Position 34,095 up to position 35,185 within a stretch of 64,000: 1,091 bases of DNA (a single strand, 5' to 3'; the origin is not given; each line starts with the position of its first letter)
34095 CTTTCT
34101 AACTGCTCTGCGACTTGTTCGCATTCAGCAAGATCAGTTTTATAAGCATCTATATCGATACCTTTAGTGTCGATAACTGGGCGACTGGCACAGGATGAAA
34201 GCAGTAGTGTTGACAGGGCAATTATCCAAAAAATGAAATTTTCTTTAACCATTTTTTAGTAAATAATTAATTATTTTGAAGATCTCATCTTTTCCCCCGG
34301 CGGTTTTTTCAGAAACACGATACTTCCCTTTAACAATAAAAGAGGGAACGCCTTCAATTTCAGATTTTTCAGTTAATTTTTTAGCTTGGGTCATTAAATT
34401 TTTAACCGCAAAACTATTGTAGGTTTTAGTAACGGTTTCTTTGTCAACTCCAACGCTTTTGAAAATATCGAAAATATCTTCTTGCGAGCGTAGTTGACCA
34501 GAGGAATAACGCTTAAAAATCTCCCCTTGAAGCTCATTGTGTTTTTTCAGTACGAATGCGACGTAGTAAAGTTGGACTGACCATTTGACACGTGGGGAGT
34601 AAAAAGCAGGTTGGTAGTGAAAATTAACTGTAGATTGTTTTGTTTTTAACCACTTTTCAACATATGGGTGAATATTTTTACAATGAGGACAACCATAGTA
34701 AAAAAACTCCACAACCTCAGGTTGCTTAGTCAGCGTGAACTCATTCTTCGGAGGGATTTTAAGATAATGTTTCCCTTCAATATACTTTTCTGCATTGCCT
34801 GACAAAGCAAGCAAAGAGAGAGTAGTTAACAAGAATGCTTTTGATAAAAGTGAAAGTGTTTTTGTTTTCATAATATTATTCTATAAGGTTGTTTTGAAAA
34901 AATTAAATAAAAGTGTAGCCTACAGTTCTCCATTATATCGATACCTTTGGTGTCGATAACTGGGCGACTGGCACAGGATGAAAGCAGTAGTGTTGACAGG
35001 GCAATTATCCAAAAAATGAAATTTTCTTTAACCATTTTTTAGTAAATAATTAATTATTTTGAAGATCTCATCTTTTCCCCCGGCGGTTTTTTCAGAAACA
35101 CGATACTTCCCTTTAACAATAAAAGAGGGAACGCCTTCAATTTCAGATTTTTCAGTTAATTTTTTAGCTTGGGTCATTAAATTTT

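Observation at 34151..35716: Near-perfect 783-bp tandem duplication producing two identical dsbA genes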

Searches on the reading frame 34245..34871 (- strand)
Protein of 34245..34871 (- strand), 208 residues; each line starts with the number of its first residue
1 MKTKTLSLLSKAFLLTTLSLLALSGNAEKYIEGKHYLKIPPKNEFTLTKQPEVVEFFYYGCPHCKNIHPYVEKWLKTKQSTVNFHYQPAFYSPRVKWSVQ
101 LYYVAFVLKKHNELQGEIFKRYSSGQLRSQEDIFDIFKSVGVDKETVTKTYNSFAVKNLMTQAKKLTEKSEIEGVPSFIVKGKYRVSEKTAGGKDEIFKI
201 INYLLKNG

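Call 6: search_protein_families(library=pfam, proteins=[window:34245-34871:-])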
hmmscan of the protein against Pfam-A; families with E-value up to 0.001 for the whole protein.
window:34245-34871:- (208 aa): 3 families
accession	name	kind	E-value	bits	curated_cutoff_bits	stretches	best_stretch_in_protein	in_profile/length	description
PF01323.26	DSBA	-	9.2e-15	55.4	25.6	1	53-193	2-179/191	DSBA-like thioredoxin domain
PF13462.12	Thioredoxin_4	-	5.8e-09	36.8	23.2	1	52-186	16-151/165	Thioredoxin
PF00085.26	Thioredoxin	-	6.3e-07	29.8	23.5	0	49-84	18-53/103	Thioredoxin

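Call 7: find_encoding_contigs(protein=window:34245-34871:-, flank=6000, max_places=10)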
Protein window:34245-34871:- (208 aa): 7 contigs read that carry it; 7 places shown.
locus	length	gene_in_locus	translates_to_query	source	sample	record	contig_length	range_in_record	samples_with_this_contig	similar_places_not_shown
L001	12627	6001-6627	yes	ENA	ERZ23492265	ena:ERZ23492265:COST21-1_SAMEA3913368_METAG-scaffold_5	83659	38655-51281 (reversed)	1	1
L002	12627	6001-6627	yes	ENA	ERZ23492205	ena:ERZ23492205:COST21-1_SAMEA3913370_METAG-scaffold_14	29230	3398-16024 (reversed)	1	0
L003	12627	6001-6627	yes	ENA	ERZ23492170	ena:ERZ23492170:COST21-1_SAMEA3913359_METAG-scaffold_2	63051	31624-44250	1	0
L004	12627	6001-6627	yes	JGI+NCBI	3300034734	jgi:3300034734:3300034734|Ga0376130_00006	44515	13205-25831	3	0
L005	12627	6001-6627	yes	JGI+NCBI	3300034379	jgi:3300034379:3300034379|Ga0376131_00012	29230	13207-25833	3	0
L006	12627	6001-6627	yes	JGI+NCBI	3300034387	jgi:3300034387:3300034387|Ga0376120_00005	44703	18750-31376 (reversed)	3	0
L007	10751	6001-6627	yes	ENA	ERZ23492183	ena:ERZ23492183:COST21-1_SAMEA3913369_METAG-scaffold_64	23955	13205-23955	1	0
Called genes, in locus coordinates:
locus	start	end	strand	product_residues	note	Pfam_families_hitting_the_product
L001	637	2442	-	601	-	PF13243:SQHop_cyclase_C (faint), PF08242:Methyltransf_12 (faint), PF13847:Methyltransf_31 (faint), PF13489:Methyltransf_23, PF08241:Methyltransf_11, PF13649:Methyltransf_25 (faint)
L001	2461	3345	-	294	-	PF08543:Phos_pyr_kin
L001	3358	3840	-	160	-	PF00578:AhpC-TSA, PF08534:Redoxin, PF13098:Thioredoxin_2 (weak), PF13905:Thioredoxin_8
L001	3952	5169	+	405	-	PF01578:Cytochrom_C_asm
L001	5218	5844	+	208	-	PF00085:Thioredoxin (faint), PF01323:DSBA, PF13462:Thioredoxin_4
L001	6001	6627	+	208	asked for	PF00085:Thioredoxin (faint), PF01323:DSBA, PF13462:Thioredoxin_4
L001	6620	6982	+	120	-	-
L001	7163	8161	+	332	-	PF04055:Radical_SAM, PF13353:Fer4_12 (weak), PF06463:Mob_synth_C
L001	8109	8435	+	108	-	PF02597:ThiS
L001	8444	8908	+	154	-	PF02391:MoaE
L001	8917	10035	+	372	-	PF04542:Sigma70_r2, PF04545:Sigma70_r4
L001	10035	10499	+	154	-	PF04246:RseC_MucC (weak)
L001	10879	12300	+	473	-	PF00089:Trypsin, PF13365:Trypsin_2, PF00595:PDZ, PF13180:PDZ_2, PF17820:PDZ_6 (weak), PF00595:PDZ (weak), PF13180:PDZ_2, PF17820:PDZ_6 (weak), +1 more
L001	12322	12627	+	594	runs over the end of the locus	PF00009:GTP_EFTU, PF16897:MMR_HSR1_Xtn (faint), PF00679:EFG_C, PF06421:LepA_C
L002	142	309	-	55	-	-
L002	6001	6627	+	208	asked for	PF00085:Thioredoxin (faint), PF01323:DSBA, PF13462:Thioredoxin_4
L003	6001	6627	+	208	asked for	PF00085:Thioredoxin (faint), PF01323:DSBA, PF13462:Thioredoxin_4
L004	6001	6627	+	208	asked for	PF00085:Thioredoxin (faint), PF01323:DSBA, PF13462:Thioredoxin_4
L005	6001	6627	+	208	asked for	PF00085:Thioredoxin (faint), PF01323:DSBA, PF13462:Thioredoxin_4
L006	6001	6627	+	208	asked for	PF00085:Thioredoxin (faint), PF01323:DSBA, PF13462:Thioredoxin_4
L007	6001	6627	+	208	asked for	PF00085:Thioredoxin (faint), PF01323:DSBA, PF13462:Thioredoxin_4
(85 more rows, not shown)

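Call 15: find_homologous_proteins(query=window:34245-34871:-)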
Query window:34245-34871:- (208 aa): 5 proteins with E <= 0.001 among 443 candidates.
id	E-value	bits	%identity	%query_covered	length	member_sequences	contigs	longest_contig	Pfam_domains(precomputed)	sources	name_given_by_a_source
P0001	1.1e-133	461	100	100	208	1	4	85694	PF00085.27,PF01323.27,PF13462.13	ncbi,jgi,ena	jgi:thiol:disulfide interchange protein DsbA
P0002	1.1e-84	301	69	87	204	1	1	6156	PF01323.27,PF13462.13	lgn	-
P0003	2.0e-77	277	62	99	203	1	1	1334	PF01323.27,PF13462.13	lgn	-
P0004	1.2e-51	193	66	60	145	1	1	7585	-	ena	-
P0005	1.1e-21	95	30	98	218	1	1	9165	PF01323.27,PF13462.13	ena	-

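Call 17: list_cluster_members(proteins=[window:34245-34871:-, window:33890-34252:-, window:35703-36920:-])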
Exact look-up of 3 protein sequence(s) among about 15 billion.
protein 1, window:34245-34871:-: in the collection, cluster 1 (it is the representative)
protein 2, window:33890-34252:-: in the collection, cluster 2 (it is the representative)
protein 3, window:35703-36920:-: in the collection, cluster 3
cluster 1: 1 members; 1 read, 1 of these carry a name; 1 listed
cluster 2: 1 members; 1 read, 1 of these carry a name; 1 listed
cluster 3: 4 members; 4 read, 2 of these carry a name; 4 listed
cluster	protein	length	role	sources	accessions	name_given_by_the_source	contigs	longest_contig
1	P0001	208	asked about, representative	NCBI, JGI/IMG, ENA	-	thiol:disulfide interchange protein DsbA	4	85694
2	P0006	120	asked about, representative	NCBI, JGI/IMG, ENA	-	hypothetical protein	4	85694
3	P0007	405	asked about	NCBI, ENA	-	-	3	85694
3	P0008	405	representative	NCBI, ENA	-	-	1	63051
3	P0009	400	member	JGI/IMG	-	cytochrome c-type biogenesis protein CcsB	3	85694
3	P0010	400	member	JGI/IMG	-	cytochrome c-type biogenesis protein CcsB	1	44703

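Call 30: find_encoding_contigs(protein=P0002, flank=5000, max_places=4)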
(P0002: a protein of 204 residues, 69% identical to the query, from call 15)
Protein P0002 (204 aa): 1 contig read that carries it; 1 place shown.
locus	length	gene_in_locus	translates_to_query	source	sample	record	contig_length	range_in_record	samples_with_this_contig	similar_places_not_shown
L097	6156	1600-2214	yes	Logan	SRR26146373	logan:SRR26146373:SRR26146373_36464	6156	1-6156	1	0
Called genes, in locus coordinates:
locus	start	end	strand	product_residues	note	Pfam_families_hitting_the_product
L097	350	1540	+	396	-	PF01578:Cytochrom_C_asm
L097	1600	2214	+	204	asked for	PF13462:Thioredoxin_4, PF01323:DSBA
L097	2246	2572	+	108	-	-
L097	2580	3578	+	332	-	PF04055:Radical_SAM, PF13353:Fer4_12 (faint), PF06463:Mob_synth_C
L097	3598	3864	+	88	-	PF02597:ThiS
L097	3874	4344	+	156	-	PF02391:MoaE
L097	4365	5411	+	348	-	PF04542:Sigma70_r2, PF04545:Sigma70_r4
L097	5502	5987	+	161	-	PF04246:RseC_MucC (weak)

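Call 31: find_encoding_contigs(protein=P0004, flank=5000, max_places=4)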
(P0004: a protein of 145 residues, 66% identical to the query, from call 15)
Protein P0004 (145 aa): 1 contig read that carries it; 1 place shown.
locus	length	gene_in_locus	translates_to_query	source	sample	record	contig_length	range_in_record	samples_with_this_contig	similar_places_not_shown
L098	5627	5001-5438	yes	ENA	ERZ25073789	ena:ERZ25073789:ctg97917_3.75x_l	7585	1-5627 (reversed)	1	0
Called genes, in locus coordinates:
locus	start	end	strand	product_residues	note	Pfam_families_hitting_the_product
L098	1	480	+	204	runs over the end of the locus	PF00929:RNase_T, PF16473:Rv2179c-like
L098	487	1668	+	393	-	PF01075:Glyco_transf_9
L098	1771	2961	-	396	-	PF00009:GTP_EFTU, PF03144:GTP_EFTU_D2, PF03143:GTP_EFTU_D3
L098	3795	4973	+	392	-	PF01578:Cytochrom_C_asm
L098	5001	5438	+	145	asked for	-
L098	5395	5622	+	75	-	PF01323:DSBA (weak)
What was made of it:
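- The relatives L097 and L098 are also single-copy (calls 30, 31). Relatives with 62-69% DsbA identity are single-copy (calls 30, 31).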

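Call 37: find_encoding_contigs(protein=window:34245-34871:-, flank=200, max_places=10)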
Protein window:34245-34871:- (208 aa): 7 contigs read that carry it; 6 places shown.
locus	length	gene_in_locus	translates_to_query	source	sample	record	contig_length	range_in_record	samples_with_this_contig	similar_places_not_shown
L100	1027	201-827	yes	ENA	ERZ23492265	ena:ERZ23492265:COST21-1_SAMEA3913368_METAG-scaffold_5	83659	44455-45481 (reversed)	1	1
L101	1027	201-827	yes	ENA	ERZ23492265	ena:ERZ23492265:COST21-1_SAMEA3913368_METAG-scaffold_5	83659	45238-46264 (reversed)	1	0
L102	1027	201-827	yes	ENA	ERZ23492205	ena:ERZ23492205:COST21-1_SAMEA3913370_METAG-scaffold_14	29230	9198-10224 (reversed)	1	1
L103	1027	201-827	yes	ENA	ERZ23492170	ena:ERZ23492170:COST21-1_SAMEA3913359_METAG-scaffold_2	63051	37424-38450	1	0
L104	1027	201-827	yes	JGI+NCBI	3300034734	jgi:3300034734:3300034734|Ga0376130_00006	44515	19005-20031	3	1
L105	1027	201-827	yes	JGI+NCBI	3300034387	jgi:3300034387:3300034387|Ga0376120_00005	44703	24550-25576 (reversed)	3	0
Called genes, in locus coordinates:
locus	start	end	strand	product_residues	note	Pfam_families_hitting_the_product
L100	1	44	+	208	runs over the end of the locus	PF00085:Thioredoxin (faint), PF01323:DSBA, PF13462:Thioredoxin_4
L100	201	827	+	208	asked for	PF00085:Thioredoxin (faint), PF01323:DSBA, PF13462:Thioredoxin_4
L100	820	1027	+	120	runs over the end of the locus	-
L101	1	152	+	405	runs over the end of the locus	PF01578:Cytochrom_C_asm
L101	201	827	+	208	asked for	PF00085:Thioredoxin (faint), PF01323:DSBA, PF13462:Thioredoxin_4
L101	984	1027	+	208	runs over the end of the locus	PF00085:Thioredoxin (faint), PF01323:DSBA, PF13462:Thioredoxin_4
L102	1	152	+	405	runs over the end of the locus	PF01578:Cytochrom_C_asm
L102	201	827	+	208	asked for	PF00085:Thioredoxin (faint), PF01323:DSBA, PF13462:Thioredoxin_4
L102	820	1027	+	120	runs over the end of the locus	-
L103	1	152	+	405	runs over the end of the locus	PF01578:Cytochrom_C_asm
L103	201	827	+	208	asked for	PF00085:Thioredoxin (faint), PF01323:DSBA, PF13462:Thioredoxin_4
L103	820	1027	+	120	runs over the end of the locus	-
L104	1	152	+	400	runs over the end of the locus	PF01578:Cytochrom_C_asm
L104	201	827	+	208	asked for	PF00085:Thioredoxin (faint), PF01323:DSBA, PF13462:Thioredoxin_4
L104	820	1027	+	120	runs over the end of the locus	-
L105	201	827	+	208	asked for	PF00085:Thioredoxin (faint), PF01323:DSBA, PF13462:Thioredoxin_4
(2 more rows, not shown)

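Call 47: search_protein_families(library=ncbifam, proteins=[window:34245-34871:-], max_evalue=0.01)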
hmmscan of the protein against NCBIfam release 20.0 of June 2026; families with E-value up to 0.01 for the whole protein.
window:34245-34871:- (208 aa): 4 families
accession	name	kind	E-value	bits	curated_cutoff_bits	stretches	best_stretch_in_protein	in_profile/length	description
NF047695.1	ThlDiSintDsbAHaem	equivalog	1.4e-24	86.7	290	1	12-189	3-182/206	thiol:disulfide interchange protein DsbA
NF008198.0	PRK10954.1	equivalog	5.3e-22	78.5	279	1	12-189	4-182/207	thiol:disulfide interchange protein DsbA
TIGR01068.1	thioredoxin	equivalog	0.0014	18.8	96.8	0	48-84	13-49/101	thioredoxin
NF047697.1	ThioredTrxAClost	equivalog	0.0028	17.8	140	0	48-85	16-53/105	thioredoxin TrxA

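Call 48: search_solved_structures(query=window:34245-34871:-, max_evalue=0.001, show_alignments=1)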
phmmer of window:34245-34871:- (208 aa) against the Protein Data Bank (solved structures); distinct sequences matched with E-value up to 0.001: 50.
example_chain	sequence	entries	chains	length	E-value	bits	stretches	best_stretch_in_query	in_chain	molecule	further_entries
4zl7_A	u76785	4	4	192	3.3e-30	108.3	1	26-206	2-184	Thiol:disulfide interchange protein DsbA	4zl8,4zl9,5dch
3h93_A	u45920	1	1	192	8.4e-30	107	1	26-206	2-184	Thiol:disulfide interchange protein dsbA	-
2mbt_A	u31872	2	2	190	1e-28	103.4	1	29-206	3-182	Thiol:disulfide interchange protein DsbA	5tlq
4p3y_B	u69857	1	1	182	4.3e-23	85.1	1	33-206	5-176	Thiol:disulfide interchange protein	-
4k2d_A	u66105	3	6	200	4.2e-21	78.6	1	48-206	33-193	Thiol:disulfide interchange protein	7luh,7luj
4jrr_A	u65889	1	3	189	9.3e-21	77.5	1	28-206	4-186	Thiol:disulfide interchange protein DsbA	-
3hd5_A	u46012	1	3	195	1.6e-20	76.7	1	34-203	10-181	Thiol:disulfide interchange protein dsbA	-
9ph2_A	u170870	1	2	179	3.3e-20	75.7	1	36-194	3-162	Thiol:disulfide interchange protein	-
5vyo_A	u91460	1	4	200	7.8e-20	74.5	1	48-206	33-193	Thiol:disulfide interchange protein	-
9egr_A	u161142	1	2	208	3.2e-17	65.9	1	13-188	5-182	Thiol:disulfide interchange protein DsbA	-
3l9s_A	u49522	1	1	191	4e-17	65.6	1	26-189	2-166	Thiol:disulfide interchange protein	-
4dvc_A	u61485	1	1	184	1.1e-16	64.2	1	26-205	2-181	Thiol:disulfide interchange protein DsbA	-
2mbs_A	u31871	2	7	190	2.1e-16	63.2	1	32-188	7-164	Thiol:disulfide interchange protein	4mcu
2ijy_A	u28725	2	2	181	6e-16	61.8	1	30-205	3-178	Thiol:disulfide interchange protein dsbA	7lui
4oce_A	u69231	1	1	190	6.5e-16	61.7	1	32-190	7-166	Thiol:disulfide interchange protein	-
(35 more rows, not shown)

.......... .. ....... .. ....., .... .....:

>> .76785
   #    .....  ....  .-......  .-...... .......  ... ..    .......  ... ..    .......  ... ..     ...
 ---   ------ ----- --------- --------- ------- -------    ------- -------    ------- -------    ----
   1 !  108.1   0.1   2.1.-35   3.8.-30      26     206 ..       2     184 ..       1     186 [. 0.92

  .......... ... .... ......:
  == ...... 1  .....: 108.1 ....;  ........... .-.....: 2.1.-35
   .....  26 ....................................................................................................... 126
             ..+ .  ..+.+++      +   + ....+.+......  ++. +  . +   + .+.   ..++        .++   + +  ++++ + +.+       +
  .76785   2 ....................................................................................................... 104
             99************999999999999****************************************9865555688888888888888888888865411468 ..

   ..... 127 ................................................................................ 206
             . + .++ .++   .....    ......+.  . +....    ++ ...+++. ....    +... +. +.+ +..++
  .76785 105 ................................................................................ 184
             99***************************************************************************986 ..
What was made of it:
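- On DsbA family thiol:disulfide oxidoreductase: The best solved relative is the DsbA chain 4zl7/3h93, at E=3e-30 (call 48).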

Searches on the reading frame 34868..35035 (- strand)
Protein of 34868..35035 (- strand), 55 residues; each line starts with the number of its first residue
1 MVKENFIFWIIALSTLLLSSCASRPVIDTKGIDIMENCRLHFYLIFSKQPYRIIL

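Call 6: search_protein_families(library=pfam, proteins=[window:34868-35035:-])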
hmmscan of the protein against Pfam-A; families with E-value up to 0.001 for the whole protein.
window:34868-35035:- (55 aa): 0 families

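Call 22: find_encoding_contigs(protein=window:34868-35035:-, flank=3000, max_places=10)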
Protein window:34868-35035:- (55 aa): no gene with exactly this product is on record in the collection.

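Call 36: list_cluster_members(proteins=[window:34868-35035:-, window:38490-40235:+, window:38430-40235:+, window:37527-38411:+])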
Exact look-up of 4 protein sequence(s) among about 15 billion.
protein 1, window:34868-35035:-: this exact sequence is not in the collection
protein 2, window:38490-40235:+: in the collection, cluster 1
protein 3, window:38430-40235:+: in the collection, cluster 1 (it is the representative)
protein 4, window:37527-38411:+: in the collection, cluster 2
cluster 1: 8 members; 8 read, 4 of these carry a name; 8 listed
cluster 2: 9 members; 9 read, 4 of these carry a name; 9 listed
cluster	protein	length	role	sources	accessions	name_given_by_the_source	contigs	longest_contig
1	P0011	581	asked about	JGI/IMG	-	SAM-dependent methyltransferase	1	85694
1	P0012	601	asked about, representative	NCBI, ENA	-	-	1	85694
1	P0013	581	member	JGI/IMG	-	SAM-dependent methyltransferase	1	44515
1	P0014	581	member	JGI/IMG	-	SAM-dependent methyltransferase/uncharacterized protein YyaL (SSP411 family)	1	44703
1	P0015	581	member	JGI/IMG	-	SAM-dependent methyltransferase/uncharacterized protein YyaL (SSP411 family)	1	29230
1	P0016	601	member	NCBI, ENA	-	-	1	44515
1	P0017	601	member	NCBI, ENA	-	-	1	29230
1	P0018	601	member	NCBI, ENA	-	-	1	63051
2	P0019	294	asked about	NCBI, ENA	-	-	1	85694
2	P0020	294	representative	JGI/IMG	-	hydroxymethylpyrimidine kinase/phosphomethylpyrimidine kinase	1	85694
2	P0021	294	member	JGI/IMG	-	hydroxymethylpyrimidine kinase/phosphomethylpyrimidine kinase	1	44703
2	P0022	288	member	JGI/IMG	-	hydroxymethylpyrimidine kinase/phosphomethylpyrimidine kinase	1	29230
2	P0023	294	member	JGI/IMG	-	hydroxymethylpyrimidine kinase/phosphomethylpyrimidine kinase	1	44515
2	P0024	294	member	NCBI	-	-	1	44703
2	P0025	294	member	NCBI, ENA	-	-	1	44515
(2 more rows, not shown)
